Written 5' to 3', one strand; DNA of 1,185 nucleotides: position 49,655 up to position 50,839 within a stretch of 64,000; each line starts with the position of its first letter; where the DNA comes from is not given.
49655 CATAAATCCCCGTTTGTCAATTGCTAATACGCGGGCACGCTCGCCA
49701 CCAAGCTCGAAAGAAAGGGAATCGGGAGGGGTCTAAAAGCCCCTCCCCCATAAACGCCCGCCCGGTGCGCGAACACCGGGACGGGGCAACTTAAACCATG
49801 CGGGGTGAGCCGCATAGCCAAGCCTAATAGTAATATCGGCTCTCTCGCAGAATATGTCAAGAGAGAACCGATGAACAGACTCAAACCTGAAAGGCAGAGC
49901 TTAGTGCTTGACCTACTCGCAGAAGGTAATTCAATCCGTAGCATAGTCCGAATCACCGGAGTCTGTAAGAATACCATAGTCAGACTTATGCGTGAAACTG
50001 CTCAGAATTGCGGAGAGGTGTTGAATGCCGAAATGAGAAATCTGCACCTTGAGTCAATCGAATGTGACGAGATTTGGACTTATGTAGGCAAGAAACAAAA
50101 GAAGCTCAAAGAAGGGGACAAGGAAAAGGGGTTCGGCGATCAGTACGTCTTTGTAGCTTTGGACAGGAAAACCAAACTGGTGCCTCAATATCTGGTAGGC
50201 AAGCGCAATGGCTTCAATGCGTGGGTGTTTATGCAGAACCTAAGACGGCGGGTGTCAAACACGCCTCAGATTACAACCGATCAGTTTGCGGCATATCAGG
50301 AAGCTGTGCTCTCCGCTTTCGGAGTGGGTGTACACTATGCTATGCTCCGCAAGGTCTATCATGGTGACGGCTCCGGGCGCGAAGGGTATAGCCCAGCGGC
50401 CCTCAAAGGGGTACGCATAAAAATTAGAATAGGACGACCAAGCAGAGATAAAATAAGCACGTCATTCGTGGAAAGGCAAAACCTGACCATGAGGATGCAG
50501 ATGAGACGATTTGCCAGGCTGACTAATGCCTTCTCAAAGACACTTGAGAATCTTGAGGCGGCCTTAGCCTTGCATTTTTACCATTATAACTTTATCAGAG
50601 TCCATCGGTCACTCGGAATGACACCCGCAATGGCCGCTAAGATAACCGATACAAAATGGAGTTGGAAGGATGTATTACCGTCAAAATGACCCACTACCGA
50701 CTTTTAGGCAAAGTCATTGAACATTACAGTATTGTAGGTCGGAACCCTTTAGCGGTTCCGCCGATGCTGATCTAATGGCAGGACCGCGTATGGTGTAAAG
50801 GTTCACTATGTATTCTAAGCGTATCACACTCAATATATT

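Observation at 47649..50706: Intact 3 kb cargo-carrying IS1-family transposon with TIRs and target duplication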

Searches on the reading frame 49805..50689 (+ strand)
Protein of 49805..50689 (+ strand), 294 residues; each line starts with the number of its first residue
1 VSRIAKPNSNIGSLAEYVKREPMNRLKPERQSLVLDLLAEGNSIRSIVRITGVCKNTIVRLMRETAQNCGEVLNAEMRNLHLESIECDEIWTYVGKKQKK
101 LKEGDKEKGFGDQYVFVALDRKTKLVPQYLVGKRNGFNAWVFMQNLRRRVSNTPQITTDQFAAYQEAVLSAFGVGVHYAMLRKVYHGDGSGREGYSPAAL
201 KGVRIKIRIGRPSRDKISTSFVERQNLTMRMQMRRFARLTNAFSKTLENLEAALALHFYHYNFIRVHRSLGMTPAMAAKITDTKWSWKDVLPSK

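Call 3: search_protein_families(library=pfam, proteins=[window:49805-50689:+], max_evalue=0.1)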
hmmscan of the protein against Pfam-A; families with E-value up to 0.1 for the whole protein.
window:49805-50689:+ (294 aa): 8 families
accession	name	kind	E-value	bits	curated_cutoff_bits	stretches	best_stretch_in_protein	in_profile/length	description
PF03400.19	DDE_Tnp_IS1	-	8.6e-07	29.8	24.1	1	215-252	82-119/131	IS1 transposase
PF13610.12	DDE_Tnp_IS240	-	4e-06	27.5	27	1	112-170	17-76/139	DDE domain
PF13683.12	rve_3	-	0.00034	20.7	26.5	1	219-273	16-65/67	Integrase core domain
PF02796.21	HTH_7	-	0.0013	19.3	23.8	1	26-60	6-40/45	Helix-turn-helix domain of resolvase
PF12762.13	DDE_Tnp_IS1595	-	0.0013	19.2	27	1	85-168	6-92/153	ISXO2-like transposase domain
PF13551.12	HTH_29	-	0.0036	17.8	28.1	1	34-61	4-32/64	Winged helix-turn helix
PF13936.12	HTH_38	-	0.017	15.3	27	1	35-63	14-42/44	Helix-turn-helix domain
PF13384.12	HTH_23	-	0.021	15.1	24.6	1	32-62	8-38/50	Homeodomain-like domain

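Call 4: search_protein_families(library=ncbifam, proteins=[window:49805-50689:+], max_evalue=0.1)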
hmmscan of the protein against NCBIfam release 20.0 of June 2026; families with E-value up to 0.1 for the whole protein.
window:49805-50689:+ (294 aa): 8 families
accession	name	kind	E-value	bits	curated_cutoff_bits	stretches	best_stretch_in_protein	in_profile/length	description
NF033558.1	transpos_IS1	equivalog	3.1e-19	69.7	100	1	17-168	31-167/199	IS1 family transposase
NF033577.2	transpos_IS481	equivalog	3.6e-10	39.8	224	1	25-276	58-282/284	IS481 family transposase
NF033547.1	transpos_IS1595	equivalog_domain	3.1e-08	33.7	75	1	31-167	9-149/215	IS1595 family transposase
NF033587.1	transpos_IS6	equivalog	3e-05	23.8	125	1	113-171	84-143/202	IS6 family transposase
NF033545.0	transpos_IS630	equivalog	0.00091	18.8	100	0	32-74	3-45/299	IS630 family transposase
NF040668.1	regulator_TseB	equivalog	0.023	14.4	200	1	49-126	16-92/161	cell wall elongation/penicillin-binding protein regulator TseB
NF033516.0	transpos_IS3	equivalog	0.032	13.5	160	0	220-274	315-365/369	IS3 family transposase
NF040595.1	HTH_Cbp1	equivalog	0.085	12.8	140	0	24-65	45-86/135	CRISPR DNA repeat-binding protein Cbp1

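Call 10: find_related_loci(query=window:49868-50689:+, collection=genome_contigs, flank=6000)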
Query window:49868-50689:+ (273 aa) in genome_contigs; peptide patterns used: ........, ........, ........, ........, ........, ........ (x = any residue, [..] = any of these).
580 stretches matched a pattern; 535 encode a relative of the query (tblastn E <= 1e-3); the best 80 are kept; 80 distinct loci.
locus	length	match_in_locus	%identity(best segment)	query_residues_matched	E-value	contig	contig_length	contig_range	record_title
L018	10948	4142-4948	61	2-270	6e-112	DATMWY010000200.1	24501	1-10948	MAG TPA_asm: Candidatus Deferrimicrobium sp. isolate SMAG_U13106 k141_83087, whole genome shotgun sequence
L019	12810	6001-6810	55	2-270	4e-100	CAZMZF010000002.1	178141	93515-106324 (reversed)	MAG TPA_asm: uncultured Ignavibacteria bacterium isolate binchicken_co376_191 genome assembly, contig: NODE_23_length_17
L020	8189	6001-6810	53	2-270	1e-94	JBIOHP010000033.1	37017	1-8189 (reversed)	MAG: Bacteroidota bacterium isolate GcC11-5 k141_667856_length_37017_cov_98.9959, whole genome shotgun sequence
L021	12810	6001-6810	52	2-270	6e-94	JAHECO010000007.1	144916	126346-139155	MAG: Candidatus Kryptoniota bacterium isolate Ww171 NODE_85_length_144916_cov_4.892427, whole genome shotgun sequence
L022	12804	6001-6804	55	2-270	5e-93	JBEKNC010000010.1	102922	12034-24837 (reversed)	MAG: Bacteroidota bacterium isolate SPRUCE 408 SPRUCE_408_10, whole genome shotgun sequence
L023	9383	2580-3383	54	2-270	3e-93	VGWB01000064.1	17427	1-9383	MAG: Ignavibacteria bacterium isolate M_DeepCast_400m_m2_062 M_DeepCast_400m_m2_062_Ga0194112_10005262, whole genome sho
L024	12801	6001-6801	52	2-268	1e-92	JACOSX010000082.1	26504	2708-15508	MAG: Ignavibacteria bacterium isolate NC_groundwater_29_Pr7_B-0.1um_49_11 FFV18_Bp1_scaffold_392199, whole genome shotgu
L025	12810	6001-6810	53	2-270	4e-92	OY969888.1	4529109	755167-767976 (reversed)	MAG: uncultured Bacteroidetes bacterium isolate MFD03726.bin.c.9 genome assembly, chromosome: 1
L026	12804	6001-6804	54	2-270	8e-92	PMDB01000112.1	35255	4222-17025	MAG: Ignavibacteriae bacterium isolate fen_1287 73.20120700_E2X.73_contig_152811, whole genome shotgun sequence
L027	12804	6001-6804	54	2-270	2e-91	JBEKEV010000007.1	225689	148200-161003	MAG: Bacteroidota bacterium isolate SPRUCE 214 SPRUCE_214_7, whole genome shotgun sequence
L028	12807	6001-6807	53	2-270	3e-91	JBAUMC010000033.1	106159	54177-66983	MAG: Bacteroidota bacterium isolate MFD05467_ilm_asm_bin20 k127_88828, whole genome shotgun sequence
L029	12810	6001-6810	55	2-270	2e-91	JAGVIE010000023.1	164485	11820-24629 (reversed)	MAG: Bacteroidetes bacterium isolate DeMMO2_4 c_000000111904, whole genome shotgun sequence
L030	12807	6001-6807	54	2-270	6e-91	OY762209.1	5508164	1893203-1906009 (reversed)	MAG: Syntrophorhabdaceae bacterium isolate b67c53bf-795e-48b1-b0c8-2f1cb1e3683a genome assembly, chromosome: 1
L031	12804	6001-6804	54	2-270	1e-90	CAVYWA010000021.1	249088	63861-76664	MAG: uncultured Bacteroidetes bacterium isolate MFD01476.bin.1.210 genome assembly, contig: contig_69974, whole genome s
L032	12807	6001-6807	52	2-270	2e-90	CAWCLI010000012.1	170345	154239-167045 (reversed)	MAG: Nitrospirota bacterium isolate MFD03726.bin.1.47 genome assembly, contig: contig_51381, whole genome shotgun sequen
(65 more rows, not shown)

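Call 16: find_homologous_proteins(query=window:49868-50689:+, max_evalue=1e-30)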
Query window:49868-50689:+ (273 aa): 7925 proteins with E <= 1e-30 among 8000 candidates; the best 120 are listed.
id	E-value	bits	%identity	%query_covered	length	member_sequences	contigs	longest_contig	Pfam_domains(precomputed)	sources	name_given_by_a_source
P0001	4.8e-179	611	100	100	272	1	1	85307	PF03400.19,PF13610.13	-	-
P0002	1.7e-114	400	64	99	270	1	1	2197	PF03400.19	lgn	-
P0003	1.4e-104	367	61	99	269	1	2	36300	PF03400.19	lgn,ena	-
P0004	1.9e-104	367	61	99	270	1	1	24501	PF03400.19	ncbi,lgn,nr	ncbi:MAG TPA: IS1 family transposase [Candidatus Deferrimicrobium sp.]|nr:IS1 family transposase [Ca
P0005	1.6e-103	364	60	99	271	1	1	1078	PF03400.19,PF13610.13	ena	-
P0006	1.9e-102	360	62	99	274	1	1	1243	PF03400.19,PF13610.13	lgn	-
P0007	1.9e-101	357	62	99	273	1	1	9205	PF03400.19,PF13610.13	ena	-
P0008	2.4e-100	353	60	99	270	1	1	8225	PF03400.19,PF13610.13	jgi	jgi:IS1 family transposase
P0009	2.5e-98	347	57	99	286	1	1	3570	-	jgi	jgi:IS1 family transposase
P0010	6.2e-98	345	60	99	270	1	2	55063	PF03400.19,PF13610.13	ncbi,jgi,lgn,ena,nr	ncbi:MAG: IS1 family transposase [candidate division Zixibacteria bacterium HGW-Zixibacteria-1]|nr:M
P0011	7.3e-97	342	57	99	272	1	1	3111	PF13610.13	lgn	-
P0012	2.0e-96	341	56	99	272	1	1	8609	-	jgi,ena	-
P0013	2.7e-96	340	56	99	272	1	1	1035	-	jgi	jgi:transposase-like protein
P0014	2.8e-96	340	57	99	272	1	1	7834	-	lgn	-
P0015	5.2e-96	339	57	99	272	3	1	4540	-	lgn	-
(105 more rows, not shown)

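Call 55: search_protein_families(library=phrogs, proteins=[window:49868-50689:+], max_evalue=0.01)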
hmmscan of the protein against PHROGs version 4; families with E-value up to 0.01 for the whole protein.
window:49868-50689:+ (273 aa): 2 families
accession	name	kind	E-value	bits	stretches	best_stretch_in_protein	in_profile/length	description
phrog_720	-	integration and excision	0.00025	22.4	0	195-228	77-110/125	transposase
phrog_8463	-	integration and excision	0.0013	18.7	0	202-255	251-299/380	transposase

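Call 62: search_dna_similar(query=window:49868-50689:+, collection=plasmids, mode=protein, max_rows=15)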
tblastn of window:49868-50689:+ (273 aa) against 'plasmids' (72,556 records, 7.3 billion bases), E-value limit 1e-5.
Records with a match: 23; places in all: 25; records where one place covers at least 80% of the query: 12.
Best place of each record, by identity: 60-80% 2; <60% 21.
By first word of the organism name: Mesorhizobium 5; Deinococcus 4; Acaryochloris 4; Methylocapsa 1; Acidiphilium 1; Hoeflea 1; Sphingomonas 1; Bosea 1; Gloeothece 1; Methylobacterium 1; and 3 more.
By predicted mobility (MOB-suite, as given by PLSDB): non-mobilizable 21; conjugative 2.
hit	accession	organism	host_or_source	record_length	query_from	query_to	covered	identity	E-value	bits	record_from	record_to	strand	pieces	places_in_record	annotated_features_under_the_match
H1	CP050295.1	Mesorhizobium loti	Oxytropis kamtschatica,cell ...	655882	2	270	99%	45.8%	2e-62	218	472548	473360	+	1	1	IS1 family transposase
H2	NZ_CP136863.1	Methylocapsa polymorpha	Shagnum peat sample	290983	1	270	99%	43.8%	7e-61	214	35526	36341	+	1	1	helix-turn-helix domain-containing protein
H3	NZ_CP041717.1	Acidiphilium multivorum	Cell culture,activated sludge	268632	2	270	99%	43.0%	2e-57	204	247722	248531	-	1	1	IS1 family transposase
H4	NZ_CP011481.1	Hoeflea sp. IMCC20628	-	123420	3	262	95%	44.3%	3e-59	210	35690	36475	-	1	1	IS1 family transposase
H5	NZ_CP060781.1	Sphingomonas daechungensis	single bacterial strain,sediment of a ...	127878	2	270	99%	29.2%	4e-22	102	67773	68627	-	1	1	IS1 family transposase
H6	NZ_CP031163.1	Deinococcus wulumuqiensis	cell culture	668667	3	270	98%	25.6%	3e-8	62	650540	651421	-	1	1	IS1 family transposase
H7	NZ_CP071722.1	Acaryochloris sp. 'Moss Beach'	culture,intertidal zone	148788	7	270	97%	24.9%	7e-7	57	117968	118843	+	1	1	hypothetical protein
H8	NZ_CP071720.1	Acaryochloris sp. 'Moss Beach'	culture,intertidal zone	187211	7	270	97%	24.9%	7e-7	57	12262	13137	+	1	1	hypothetical protein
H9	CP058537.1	Deinococcus sp. D7000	seawater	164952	13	270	95%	25.2%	7e-7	57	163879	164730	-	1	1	hypothetical protein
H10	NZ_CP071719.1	Acaryochloris sp. 'Moss Beach'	culture,intertidal zone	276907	7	265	95%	25.0%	1e-6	57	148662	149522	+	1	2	hypothetical protein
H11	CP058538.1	Deinococcus sp. D7000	seawater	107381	13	270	95%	23.8%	9e-7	57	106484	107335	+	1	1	hypothetical protein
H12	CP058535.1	Deinococcus sp. D7000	seawater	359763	13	270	95%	23.8%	9e-7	57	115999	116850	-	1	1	hypothetical protein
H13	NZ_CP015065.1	Mesorhizobium ciceri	Astragalus pelecinus,Pure Sample,Plant ...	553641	128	246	44%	45.9%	5e-21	99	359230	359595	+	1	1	none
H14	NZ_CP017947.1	Bosea sp. Tri-49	Oxytropis triphylla,cell culture,root ...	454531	151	270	44%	45.4%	8e-24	107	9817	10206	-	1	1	none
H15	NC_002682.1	Mesorhizobium japonicum MAFF 303099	-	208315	113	261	55%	36.4%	1e-10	69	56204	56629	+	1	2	none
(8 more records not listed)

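Call 63: get_annotated_region(hit=H1, flank=4500)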
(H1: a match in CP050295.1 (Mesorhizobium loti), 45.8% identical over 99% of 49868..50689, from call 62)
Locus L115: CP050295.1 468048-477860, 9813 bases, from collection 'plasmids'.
description: Mesorhizobium loti strain 582 plasmid p_1, complete sequence
organism: Mesorhizobium loti (NCBI taxid 381)
taxonomy: Bacteria; Pseudomonadota; Alphaproteobacteria; Hyphomicrobiales; Phyllobacteriaceae; Mesorhizobium; Mesorhizobium loti
host: -; source: Oxytropis kamtschatica,cell culture,root nodule; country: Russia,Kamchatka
typing (MOB-suite, as given by PLSDB): non-mobilizable; mating-pair formation MPF_T
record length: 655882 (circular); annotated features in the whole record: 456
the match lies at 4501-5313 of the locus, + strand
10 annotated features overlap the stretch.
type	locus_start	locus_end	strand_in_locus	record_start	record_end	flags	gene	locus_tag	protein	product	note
CDS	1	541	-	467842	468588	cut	-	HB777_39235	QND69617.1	Crp/Fnr family transcriptional regulator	-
CDS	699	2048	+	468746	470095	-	hemN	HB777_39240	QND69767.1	oxygen-independent coproporphyrinogen III oxidase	-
CDS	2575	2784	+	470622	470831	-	-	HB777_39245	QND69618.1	histone H1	-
CDS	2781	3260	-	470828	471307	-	-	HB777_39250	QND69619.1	hypothetical protein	-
CDS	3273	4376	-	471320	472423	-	-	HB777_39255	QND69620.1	helix-turn-helix domain-containing protein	-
CDS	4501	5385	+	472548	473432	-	-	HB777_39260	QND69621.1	IS1 family transposase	-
CDS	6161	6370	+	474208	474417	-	-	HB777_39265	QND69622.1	hypothetical protein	-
CDS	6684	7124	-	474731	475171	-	-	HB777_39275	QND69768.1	hypothetical protein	-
CDS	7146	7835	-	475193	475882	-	-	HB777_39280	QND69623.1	DsbA family protein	-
CDS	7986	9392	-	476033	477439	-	-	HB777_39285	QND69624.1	dicarboxylate/amino acid:cation symporter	-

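Call 64: get_annotated_region(hit=H3, flank=4500)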
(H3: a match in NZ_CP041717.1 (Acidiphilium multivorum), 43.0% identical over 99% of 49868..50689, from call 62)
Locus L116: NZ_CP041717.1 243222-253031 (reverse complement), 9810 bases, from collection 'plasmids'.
description: Acidiphilium multivorum strain JZ-6 plasmid unnamed1, complete sequence
organism: Acidiphilium multivorum (NCBI taxid 62140)
taxonomy: Bacteria; Pseudomonadota; Alphaproteobacteria; Rhodospirillales; Acetobacteraceae; Acidiphilium; Acidiphilium multivorum
host: -; source: Cell culture,activated sludge; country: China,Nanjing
typing (MOB-suite, as given by PLSDB): non-mobilizable; mating-pair formation MPF_I
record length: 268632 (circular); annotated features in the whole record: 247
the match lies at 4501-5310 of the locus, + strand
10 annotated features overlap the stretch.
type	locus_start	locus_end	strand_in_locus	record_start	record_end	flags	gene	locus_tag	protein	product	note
CDS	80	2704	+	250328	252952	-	-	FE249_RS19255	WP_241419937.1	sigma factor-like helix-turn-helix DNA-binding protein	GO:0006352 - DNA-templated transcription initiation [Evidence IEA]; GO:0006355 - regulation of DNA-templated ...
CDS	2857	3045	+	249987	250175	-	-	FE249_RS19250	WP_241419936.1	hypothetical protein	-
CDS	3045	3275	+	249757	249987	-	-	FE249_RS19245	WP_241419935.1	hypothetical protein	-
CDS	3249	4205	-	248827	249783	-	-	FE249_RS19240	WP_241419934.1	hypothetical protein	-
CDS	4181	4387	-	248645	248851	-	-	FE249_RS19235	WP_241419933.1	hypothetical protein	-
CDS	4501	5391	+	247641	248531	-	-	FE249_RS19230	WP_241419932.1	IS1 family transposase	-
CDS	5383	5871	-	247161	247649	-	-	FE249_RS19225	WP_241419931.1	RES domain-containing protein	-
CDS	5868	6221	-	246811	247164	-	-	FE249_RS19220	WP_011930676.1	MbcA/ParS/Xre antitoxin family protein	-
CDS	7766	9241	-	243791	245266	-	-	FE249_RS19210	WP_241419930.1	AAA family ATPase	-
CDS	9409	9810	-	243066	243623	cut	-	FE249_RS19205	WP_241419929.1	nucleoside 2-deoxyribosyltransferase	-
